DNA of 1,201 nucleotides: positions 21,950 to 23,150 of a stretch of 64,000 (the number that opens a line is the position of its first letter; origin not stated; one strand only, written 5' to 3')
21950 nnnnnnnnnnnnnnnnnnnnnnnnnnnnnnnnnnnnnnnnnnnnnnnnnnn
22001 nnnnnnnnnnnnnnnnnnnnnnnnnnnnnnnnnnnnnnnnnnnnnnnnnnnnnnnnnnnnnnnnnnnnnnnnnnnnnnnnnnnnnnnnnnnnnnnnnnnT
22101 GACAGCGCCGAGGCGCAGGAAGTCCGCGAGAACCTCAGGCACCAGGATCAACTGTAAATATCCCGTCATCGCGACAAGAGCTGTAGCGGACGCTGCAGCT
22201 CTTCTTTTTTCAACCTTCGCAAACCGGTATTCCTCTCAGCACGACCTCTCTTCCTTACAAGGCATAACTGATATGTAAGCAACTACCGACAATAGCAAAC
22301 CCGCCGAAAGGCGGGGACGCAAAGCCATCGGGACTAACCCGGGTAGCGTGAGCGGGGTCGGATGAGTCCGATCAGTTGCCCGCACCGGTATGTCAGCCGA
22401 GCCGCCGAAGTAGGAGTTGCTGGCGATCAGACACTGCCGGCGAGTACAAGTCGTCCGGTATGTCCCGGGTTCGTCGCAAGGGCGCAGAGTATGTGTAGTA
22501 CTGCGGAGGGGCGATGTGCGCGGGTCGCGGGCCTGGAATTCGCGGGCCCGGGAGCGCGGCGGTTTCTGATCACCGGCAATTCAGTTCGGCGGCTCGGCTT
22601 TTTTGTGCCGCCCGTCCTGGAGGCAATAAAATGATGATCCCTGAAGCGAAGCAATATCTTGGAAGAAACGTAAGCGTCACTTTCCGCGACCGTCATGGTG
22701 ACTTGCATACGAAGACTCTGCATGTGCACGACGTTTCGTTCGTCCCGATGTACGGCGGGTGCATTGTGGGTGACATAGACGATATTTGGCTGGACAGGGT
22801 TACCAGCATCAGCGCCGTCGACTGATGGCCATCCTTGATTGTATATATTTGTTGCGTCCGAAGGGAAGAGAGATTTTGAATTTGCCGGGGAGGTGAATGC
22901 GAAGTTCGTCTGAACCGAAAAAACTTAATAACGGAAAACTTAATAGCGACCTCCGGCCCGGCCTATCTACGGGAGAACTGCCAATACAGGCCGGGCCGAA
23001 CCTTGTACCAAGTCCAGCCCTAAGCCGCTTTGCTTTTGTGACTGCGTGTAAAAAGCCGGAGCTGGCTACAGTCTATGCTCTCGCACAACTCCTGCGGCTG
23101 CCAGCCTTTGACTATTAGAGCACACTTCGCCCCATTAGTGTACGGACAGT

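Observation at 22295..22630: About 310 nt of GC-rich, highly structured non-coding sequence with nested 15-bp long-range helices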

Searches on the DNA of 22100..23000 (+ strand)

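Call 4: search_rna_families(source=window, start=22100, end=23000, threshold=evalue, max_evalue=10, show_alignments=4)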
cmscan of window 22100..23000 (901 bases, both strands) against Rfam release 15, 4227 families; matches with E-value up to 10: 3.
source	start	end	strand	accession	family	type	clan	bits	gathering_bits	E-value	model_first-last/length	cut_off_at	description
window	22284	22409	+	RF01051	c-di-GMP-I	Cis-reg; riboswitch;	CL00126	66.2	35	1.4e-12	1-87/87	no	c-di-GMP-I riboswitch aptamer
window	22546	22570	-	RF02044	CDKN2B-AS_2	Gene; lncRNA;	-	19.7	50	0.15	22-46/46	no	CDKN2B antisense RNA 1 convserved region 2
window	22707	22780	+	RF00712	mir-460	Gene; miRNA;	-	14.2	52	3.4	1-77/77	no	mir-460 microRNA precursor family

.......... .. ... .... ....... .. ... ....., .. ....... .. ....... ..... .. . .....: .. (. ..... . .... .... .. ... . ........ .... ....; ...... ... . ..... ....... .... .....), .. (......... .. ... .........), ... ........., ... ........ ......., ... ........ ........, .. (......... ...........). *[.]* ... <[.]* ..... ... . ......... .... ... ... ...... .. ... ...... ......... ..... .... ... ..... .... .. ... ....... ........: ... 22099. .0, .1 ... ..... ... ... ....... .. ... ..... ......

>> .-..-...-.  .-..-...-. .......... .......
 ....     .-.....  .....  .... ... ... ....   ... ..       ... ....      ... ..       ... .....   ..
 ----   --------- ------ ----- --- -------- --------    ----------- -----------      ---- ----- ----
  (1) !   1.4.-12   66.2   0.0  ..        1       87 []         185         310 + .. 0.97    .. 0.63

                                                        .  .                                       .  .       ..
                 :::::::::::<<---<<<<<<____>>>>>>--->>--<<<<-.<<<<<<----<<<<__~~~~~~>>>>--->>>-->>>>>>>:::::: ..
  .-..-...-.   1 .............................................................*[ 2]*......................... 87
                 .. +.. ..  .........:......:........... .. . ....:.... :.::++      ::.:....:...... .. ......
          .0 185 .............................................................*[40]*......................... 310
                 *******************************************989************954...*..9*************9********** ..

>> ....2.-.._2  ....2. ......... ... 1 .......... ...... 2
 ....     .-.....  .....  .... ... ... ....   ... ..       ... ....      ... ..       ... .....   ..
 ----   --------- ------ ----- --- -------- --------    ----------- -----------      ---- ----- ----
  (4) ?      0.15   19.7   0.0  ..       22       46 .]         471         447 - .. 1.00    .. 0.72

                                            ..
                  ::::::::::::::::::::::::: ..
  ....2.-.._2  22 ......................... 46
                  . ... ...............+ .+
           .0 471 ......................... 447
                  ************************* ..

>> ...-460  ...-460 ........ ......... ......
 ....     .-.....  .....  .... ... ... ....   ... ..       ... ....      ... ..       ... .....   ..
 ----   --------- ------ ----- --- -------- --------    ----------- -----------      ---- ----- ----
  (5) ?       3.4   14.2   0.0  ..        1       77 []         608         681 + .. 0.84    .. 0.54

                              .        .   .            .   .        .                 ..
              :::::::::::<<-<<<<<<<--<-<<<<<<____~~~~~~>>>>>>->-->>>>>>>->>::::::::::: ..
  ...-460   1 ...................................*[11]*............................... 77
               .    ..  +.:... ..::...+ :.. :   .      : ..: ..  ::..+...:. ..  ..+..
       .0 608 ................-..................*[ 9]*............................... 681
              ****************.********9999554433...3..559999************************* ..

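Call 32: search_rna_families(sources=[L011, L012, L013, L015, L016, L017, L018, L019, L020, L025, L026, L027, L028, L029, L030, L031, L033, L035, L039, L005], threshold=gathering)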
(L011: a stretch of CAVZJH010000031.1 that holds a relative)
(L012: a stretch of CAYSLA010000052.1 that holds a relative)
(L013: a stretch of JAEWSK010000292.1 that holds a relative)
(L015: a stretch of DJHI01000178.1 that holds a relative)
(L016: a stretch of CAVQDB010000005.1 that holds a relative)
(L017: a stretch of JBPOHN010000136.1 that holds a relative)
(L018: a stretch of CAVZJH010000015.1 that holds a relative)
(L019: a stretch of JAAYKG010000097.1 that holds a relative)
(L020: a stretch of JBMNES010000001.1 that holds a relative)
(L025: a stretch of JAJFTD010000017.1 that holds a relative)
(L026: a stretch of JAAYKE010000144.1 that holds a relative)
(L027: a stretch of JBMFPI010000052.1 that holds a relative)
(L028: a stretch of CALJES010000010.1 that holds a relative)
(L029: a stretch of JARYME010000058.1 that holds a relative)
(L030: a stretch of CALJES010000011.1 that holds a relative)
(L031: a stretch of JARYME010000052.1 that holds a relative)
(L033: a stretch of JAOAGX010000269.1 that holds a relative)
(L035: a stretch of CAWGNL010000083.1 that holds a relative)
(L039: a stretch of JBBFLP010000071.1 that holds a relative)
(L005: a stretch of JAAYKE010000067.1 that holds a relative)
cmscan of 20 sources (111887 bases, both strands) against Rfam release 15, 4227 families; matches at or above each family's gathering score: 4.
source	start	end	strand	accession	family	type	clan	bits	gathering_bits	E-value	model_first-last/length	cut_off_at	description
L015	4801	5065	+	RF01854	Bacteria_large_SRP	Gene;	CL00003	184.6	60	2e-30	1-256/256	no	Bacterial large signal recognition particle RNA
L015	4391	4463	+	RF00005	tRNA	Gene; tRNA;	CL00001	68.8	29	1.2e-12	1-71/71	no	tRNA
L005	2719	2844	+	RF01051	c-di-GMP-I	Cis-reg; riboswitch;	CL00126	64.3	35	4.9e-10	1-87/87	no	c-di-GMP-I riboswitch aptamer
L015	4492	4564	+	RF00005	tRNA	Gene; tRNA;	CL00001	62.1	29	7.9e-11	1-71/71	no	tRNA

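Call 50: search_rna_families(source=L019, start=2650, end=3010, threshold=evalue, max_evalue=10, show_alignments=2)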
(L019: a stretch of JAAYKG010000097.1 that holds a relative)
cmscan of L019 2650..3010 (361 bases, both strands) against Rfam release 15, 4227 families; matches with E-value up to 10: 1.
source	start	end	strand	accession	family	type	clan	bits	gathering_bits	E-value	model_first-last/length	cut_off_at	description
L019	2805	2861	+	RF00201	snoZ278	Gene; snRNA; snoRNA; CD-box;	-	17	36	0.63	1-115/115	no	Small nucleolar RNA Z278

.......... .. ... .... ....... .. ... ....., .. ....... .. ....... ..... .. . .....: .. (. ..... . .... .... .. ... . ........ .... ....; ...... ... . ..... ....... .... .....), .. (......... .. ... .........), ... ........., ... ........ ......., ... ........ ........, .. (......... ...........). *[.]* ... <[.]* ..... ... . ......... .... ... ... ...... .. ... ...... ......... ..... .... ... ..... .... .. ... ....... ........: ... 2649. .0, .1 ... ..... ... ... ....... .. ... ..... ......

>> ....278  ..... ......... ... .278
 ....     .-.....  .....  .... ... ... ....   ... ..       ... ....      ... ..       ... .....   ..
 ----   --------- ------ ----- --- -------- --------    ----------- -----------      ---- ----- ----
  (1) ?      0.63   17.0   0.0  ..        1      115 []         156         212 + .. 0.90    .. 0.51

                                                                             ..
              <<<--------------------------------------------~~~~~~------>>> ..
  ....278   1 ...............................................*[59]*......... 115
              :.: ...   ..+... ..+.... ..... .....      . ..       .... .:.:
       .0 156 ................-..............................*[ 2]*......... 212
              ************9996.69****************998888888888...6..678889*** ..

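Call 61: search_rna_families(sources=[L001, L002, L003, L004, L006, L007, L008, L009, L010, L014, L023, L032, L034, L036, L037, L038], threshold=gathering)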
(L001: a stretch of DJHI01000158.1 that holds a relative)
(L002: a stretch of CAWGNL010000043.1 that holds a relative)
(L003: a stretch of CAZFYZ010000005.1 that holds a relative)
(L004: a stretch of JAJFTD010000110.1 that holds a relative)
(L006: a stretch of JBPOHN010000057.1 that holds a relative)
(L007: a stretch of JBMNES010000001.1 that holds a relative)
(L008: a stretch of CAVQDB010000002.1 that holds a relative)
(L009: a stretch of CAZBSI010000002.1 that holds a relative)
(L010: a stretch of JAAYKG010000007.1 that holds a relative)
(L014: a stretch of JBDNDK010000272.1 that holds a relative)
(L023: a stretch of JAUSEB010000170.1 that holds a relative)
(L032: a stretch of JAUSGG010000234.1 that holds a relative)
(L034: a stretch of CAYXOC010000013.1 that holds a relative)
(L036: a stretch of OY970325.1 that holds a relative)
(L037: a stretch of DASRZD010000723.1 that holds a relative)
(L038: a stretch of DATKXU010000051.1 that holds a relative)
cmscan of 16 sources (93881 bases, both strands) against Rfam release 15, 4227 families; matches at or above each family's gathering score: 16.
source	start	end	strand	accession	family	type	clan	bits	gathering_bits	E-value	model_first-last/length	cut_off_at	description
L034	2668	2824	+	RF01051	c-di-GMP-I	Cis-reg; riboswitch;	CL00126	75.4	35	7.9e-13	1-87/87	no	c-di-GMP-I riboswitch aptamer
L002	2745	2842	+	RF01051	c-di-GMP-I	Cis-reg; riboswitch;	CL00126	69.8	35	1.8e-11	1-87/87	no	c-di-GMP-I riboswitch aptamer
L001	1022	1147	+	RF01051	c-di-GMP-I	Cis-reg; riboswitch;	CL00126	69.1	35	2.7e-11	1-87/87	no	c-di-GMP-I riboswitch aptamer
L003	2701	2844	+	RF01051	c-di-GMP-I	Cis-reg; riboswitch;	CL00126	68.4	35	4.2e-11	1-87/87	no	c-di-GMP-I riboswitch aptamer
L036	2671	2825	+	RF01051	c-di-GMP-I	Cis-reg; riboswitch;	CL00126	67.8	35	5.8e-11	1-87/87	no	c-di-GMP-I riboswitch aptamer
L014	1784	1924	+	RF01051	c-di-GMP-I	Cis-reg; riboswitch;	CL00126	67.2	35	8e-11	1-87/87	no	c-di-GMP-I riboswitch aptamer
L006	2766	2890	+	RF01051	c-di-GMP-I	Cis-reg; riboswitch;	CL00126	67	35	9.1e-11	1-87/87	no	c-di-GMP-I riboswitch aptamer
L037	2724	2873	+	RF01051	c-di-GMP-I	Cis-reg; riboswitch;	CL00126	66.8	35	9.9e-11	1-87/87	no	c-di-GMP-I riboswitch aptamer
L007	2738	2864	+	RF01051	c-di-GMP-I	Cis-reg; riboswitch;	CL00126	65.3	35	2.3e-10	1-87/87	no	c-di-GMP-I riboswitch aptamer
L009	2738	2865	+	RF01051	c-di-GMP-I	Cis-reg; riboswitch;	CL00126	64.9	35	2.9e-10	1-87/87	no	c-di-GMP-I riboswitch aptamer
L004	2585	2708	+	RF01051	c-di-GMP-I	Cis-reg; riboswitch;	CL00126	63.2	35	7.5e-10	1-87/87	no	c-di-GMP-I riboswitch aptamer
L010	2733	2859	+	RF01051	c-di-GMP-I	Cis-reg; riboswitch;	CL00126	62.7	35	9.8e-10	1-87/87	no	c-di-GMP-I riboswitch aptamer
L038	2707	2862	+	RF01051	c-di-GMP-I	Cis-reg; riboswitch;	CL00126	62.2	35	1.3e-09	1-87/87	no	c-di-GMP-I riboswitch aptamer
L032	2779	2876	+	RF01051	c-di-GMP-I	Cis-reg; riboswitch;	CL00126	60.6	35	3.3e-09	1-87/87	no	c-di-GMP-I riboswitch aptamer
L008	2769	2897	+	RF01051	c-di-GMP-I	Cis-reg; riboswitch;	CL00126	59.3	35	6.7e-09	1-87/87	no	c-di-GMP-I riboswitch aptamer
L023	2782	2879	+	RF01051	c-di-GMP-I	Cis-reg; riboswitch;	CL00126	58.5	35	1.1e-08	1-87/87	no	c-di-GMP-I riboswitch aptamer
